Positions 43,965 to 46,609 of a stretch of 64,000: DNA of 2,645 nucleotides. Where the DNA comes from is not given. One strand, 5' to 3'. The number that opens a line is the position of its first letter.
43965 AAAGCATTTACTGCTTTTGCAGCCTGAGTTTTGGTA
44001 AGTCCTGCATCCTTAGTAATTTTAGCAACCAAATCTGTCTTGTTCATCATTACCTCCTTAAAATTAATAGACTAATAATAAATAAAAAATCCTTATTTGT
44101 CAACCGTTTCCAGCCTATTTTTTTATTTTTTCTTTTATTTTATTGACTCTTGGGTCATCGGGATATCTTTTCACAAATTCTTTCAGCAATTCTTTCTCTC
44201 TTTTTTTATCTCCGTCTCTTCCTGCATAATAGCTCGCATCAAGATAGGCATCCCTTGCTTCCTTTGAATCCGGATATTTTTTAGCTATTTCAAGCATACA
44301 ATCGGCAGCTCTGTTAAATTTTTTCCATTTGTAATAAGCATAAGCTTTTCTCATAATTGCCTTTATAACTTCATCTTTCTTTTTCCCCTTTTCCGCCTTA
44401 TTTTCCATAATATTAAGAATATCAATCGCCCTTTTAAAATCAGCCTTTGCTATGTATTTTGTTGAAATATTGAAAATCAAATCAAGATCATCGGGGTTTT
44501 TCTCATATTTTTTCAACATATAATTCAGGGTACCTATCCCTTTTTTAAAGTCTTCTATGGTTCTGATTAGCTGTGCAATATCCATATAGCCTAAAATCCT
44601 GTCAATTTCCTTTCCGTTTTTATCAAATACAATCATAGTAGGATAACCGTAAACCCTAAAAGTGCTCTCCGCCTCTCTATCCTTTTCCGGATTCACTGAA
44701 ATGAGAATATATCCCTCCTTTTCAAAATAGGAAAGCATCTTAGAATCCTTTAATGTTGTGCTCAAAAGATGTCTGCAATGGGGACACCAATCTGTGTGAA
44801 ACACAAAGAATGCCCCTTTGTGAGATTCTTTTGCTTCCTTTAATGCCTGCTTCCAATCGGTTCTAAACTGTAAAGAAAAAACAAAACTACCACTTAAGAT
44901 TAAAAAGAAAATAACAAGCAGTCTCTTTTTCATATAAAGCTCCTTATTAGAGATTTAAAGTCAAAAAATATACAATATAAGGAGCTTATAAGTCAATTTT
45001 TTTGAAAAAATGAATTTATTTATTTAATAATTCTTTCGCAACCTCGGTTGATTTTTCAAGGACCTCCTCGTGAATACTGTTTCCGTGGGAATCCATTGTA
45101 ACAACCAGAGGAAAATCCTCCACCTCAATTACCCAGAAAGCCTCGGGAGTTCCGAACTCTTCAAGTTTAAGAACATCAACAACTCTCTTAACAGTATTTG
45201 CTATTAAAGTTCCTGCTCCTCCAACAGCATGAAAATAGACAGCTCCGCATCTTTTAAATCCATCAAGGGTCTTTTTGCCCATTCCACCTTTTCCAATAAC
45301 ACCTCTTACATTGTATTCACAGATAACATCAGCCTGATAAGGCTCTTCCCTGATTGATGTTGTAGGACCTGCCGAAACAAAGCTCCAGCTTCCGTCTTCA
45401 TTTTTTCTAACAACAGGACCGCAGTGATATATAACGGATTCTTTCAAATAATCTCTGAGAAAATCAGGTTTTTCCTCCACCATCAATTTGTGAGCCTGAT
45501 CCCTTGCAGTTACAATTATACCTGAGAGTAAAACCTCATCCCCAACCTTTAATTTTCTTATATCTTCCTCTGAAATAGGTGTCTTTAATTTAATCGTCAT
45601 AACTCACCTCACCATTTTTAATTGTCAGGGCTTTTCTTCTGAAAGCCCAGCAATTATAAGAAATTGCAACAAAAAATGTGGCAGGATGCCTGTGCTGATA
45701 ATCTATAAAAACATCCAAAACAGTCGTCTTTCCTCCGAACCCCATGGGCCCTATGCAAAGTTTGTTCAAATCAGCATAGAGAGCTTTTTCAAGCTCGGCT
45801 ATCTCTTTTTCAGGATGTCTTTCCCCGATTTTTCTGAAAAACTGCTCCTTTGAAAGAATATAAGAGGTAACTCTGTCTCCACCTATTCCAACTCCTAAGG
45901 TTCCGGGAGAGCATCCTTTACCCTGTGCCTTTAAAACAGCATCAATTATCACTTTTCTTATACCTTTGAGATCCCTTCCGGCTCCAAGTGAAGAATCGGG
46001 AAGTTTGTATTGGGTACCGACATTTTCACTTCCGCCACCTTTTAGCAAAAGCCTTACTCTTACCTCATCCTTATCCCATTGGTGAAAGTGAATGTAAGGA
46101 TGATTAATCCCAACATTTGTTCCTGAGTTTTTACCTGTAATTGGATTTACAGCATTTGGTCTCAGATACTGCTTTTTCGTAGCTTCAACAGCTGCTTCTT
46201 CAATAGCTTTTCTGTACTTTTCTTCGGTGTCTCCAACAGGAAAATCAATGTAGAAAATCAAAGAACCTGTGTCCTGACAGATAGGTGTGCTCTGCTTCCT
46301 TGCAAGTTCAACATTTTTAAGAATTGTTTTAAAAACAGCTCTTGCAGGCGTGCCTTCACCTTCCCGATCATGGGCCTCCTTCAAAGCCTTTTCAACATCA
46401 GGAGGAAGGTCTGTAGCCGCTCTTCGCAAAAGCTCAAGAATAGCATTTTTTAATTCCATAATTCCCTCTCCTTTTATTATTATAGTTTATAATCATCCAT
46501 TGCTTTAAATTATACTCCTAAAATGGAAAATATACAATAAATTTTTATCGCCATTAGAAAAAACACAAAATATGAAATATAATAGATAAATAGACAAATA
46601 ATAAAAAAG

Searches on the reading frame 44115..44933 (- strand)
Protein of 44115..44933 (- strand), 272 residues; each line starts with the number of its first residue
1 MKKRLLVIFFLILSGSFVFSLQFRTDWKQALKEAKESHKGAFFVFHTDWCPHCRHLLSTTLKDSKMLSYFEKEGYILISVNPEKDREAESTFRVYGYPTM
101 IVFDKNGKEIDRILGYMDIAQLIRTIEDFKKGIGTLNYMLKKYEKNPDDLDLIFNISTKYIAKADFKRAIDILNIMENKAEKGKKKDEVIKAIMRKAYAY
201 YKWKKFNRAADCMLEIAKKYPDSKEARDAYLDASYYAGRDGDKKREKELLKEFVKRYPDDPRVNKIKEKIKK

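Call 67: search_protein_families(library=pfam, proteins=[window:44115-44933:-], max_evalue=0.00001)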
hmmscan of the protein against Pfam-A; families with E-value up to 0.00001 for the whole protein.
window:44115-44933:- (272 aa): 3 families
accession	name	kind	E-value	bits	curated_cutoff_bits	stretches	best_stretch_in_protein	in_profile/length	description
PF13098.12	Thioredoxin_2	-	3.4e-12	47.1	27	1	34-123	1-101/104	Thioredoxin-like domain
PF00085.26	Thioredoxin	-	6.3e-09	36.2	23.5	1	27-127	10-102/103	Thioredoxin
PF13899.12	Thioredoxin_7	-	4.6e-08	33.5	27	1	24-104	3-82/83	Thioredoxin-like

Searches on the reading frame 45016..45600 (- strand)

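Call 67: search_protein_families(library=pfam, proteins=[window:45016-45600:-], max_evalue=0.00001)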
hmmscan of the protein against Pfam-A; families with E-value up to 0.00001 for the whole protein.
window:45016-45600:- (194 aa): 1 family
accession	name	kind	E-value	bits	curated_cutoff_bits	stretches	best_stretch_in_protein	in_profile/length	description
PF05683.17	Fumerase_C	-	1.3e-49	168.8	22.2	1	2-179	28-204/205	Fumarase C-terminus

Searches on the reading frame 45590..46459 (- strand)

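Call 67: search_protein_families(library=pfam, proteins=[window:45590-46459:-], max_evalue=0.00001)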
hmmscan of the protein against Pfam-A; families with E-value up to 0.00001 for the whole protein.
window:45590-46459:- (289 aa): 1 family
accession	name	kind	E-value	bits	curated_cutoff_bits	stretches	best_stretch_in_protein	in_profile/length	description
PF05681.19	Fumerase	-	1.2e-80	271.1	25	1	6-277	3-268/270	Fumarate hydratase (Fumerase)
